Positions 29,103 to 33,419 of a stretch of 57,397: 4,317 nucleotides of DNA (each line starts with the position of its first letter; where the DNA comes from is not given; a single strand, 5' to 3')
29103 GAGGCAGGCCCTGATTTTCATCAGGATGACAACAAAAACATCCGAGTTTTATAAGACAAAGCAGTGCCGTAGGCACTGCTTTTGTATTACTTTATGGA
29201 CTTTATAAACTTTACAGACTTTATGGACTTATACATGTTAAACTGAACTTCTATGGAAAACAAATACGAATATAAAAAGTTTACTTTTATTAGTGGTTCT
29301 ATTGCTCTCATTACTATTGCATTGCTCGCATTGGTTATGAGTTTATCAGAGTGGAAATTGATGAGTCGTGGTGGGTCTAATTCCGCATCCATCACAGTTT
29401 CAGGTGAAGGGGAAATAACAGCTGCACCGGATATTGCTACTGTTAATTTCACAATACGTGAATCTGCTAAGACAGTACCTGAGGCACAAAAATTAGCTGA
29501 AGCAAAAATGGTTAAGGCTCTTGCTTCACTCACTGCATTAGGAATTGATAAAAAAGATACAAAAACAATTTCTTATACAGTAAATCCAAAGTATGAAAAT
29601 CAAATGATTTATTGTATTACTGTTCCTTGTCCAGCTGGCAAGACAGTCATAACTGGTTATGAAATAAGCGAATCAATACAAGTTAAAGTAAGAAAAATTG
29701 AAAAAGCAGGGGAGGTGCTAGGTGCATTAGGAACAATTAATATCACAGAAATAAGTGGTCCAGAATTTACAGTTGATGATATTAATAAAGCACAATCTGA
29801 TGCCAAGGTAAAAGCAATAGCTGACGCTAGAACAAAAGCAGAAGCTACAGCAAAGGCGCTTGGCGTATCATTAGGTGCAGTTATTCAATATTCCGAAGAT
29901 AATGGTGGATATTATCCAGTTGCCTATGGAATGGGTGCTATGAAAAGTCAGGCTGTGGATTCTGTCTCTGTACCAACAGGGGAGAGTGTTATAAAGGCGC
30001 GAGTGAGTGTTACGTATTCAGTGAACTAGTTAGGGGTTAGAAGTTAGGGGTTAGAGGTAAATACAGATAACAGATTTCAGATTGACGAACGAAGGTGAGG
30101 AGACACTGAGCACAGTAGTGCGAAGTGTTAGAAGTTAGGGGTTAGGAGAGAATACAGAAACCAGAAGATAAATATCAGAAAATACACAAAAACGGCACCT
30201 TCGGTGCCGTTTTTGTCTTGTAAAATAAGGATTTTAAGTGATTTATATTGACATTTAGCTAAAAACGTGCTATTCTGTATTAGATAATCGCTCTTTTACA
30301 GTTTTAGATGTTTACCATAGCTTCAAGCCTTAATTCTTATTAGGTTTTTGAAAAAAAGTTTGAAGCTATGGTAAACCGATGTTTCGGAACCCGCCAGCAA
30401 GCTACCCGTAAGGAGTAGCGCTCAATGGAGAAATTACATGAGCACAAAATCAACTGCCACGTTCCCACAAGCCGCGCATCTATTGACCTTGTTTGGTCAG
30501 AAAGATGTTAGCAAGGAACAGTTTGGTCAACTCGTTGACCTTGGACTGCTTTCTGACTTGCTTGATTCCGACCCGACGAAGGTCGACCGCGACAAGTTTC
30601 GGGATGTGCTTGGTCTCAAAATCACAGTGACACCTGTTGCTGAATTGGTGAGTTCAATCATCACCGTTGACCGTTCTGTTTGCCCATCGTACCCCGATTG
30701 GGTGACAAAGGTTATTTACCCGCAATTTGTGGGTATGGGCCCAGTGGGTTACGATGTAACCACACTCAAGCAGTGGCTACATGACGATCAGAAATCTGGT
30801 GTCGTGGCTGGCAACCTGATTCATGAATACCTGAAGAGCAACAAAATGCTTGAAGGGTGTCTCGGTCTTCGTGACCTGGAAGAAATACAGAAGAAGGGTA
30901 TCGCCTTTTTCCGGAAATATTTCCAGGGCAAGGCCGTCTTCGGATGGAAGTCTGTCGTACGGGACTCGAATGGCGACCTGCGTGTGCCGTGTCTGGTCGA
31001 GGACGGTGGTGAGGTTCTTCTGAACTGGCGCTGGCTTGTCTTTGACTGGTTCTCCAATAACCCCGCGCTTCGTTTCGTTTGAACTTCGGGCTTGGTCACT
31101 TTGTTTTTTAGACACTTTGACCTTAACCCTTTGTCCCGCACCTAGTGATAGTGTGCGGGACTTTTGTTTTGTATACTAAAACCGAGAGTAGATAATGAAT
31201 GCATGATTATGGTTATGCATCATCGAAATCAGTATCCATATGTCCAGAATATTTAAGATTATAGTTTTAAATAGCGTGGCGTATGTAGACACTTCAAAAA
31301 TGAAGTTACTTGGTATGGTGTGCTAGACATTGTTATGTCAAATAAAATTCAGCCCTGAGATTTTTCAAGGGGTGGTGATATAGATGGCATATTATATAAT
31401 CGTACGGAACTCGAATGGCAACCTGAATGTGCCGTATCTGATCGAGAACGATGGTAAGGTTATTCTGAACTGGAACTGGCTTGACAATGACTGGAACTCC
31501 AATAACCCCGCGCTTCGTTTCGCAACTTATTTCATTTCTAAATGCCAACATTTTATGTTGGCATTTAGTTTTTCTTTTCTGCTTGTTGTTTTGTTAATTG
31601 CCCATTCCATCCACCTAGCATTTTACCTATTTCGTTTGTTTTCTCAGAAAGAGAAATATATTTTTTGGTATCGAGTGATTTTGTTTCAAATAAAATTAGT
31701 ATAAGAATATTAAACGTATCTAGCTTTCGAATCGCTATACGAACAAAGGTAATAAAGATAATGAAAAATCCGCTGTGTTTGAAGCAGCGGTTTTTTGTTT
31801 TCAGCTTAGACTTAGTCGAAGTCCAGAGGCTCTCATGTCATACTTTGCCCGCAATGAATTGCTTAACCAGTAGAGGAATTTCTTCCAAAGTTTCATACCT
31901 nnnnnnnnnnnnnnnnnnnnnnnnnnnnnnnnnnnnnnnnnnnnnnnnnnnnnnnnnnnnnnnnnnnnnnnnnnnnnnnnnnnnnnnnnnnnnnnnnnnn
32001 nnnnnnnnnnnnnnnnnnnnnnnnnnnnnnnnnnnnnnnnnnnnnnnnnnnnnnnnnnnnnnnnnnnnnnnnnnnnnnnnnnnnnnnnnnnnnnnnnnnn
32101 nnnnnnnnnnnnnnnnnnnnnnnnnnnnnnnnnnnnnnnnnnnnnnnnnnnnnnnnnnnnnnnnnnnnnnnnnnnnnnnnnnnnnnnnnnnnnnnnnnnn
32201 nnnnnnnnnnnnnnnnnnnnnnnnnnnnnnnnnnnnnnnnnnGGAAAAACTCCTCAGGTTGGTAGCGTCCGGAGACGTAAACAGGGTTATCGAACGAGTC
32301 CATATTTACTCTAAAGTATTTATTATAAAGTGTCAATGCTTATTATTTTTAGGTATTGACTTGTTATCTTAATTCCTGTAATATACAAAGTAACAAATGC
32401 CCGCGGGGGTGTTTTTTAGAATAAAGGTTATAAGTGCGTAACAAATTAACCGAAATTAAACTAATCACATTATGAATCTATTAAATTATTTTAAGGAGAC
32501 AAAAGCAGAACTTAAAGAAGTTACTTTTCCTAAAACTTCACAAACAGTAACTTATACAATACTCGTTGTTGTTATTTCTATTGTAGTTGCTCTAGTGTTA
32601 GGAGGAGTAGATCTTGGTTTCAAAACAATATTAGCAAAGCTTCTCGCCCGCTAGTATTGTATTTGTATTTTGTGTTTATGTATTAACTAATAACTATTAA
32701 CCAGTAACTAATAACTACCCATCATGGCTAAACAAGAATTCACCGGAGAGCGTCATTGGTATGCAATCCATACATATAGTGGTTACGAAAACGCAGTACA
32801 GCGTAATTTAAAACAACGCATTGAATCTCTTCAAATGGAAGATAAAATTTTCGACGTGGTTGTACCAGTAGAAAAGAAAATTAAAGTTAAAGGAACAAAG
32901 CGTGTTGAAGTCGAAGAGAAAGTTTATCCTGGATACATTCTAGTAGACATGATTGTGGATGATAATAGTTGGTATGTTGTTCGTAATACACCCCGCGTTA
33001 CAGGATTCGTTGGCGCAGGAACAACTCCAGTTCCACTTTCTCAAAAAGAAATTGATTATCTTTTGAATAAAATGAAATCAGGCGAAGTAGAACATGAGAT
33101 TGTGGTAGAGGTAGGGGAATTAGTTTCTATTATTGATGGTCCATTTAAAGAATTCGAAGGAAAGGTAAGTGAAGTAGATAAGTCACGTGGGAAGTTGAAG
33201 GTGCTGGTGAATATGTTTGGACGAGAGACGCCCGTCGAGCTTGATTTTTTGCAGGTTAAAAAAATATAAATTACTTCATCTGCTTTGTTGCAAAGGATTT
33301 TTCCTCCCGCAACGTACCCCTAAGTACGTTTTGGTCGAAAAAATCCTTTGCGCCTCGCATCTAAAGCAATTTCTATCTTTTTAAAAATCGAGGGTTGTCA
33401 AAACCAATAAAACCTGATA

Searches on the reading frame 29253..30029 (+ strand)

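Call 11: search_protein_families(library=pfam, proteins=[window:29253-30029:+], max_evalue=0.01)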
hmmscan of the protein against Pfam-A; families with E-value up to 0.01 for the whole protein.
window:29253-30029:+ (258 aa): 1 family
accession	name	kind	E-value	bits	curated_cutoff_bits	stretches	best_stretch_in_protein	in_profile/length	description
PF04402.19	SIMPL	-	6.1e-48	164.2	25.2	1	47-255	1-205/205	Protein of unknown function (DUF541)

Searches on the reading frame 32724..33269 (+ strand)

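Call 11: search_protein_families(library=pfam, proteins=[window:32724-33269:+], max_evalue=0.01)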
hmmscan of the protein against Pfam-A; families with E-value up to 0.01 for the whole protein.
window:32724-33269:+ (181 aa): 2 families
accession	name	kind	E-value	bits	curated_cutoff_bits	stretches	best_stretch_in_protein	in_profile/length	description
PF02357.24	NusG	-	6.6e-28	97.5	22.2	1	11-113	2-92/93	Transcription termination factor nusG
PF00467.35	KOW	-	5.5e-05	23.3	22.3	1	130-162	1-31/32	KOW motif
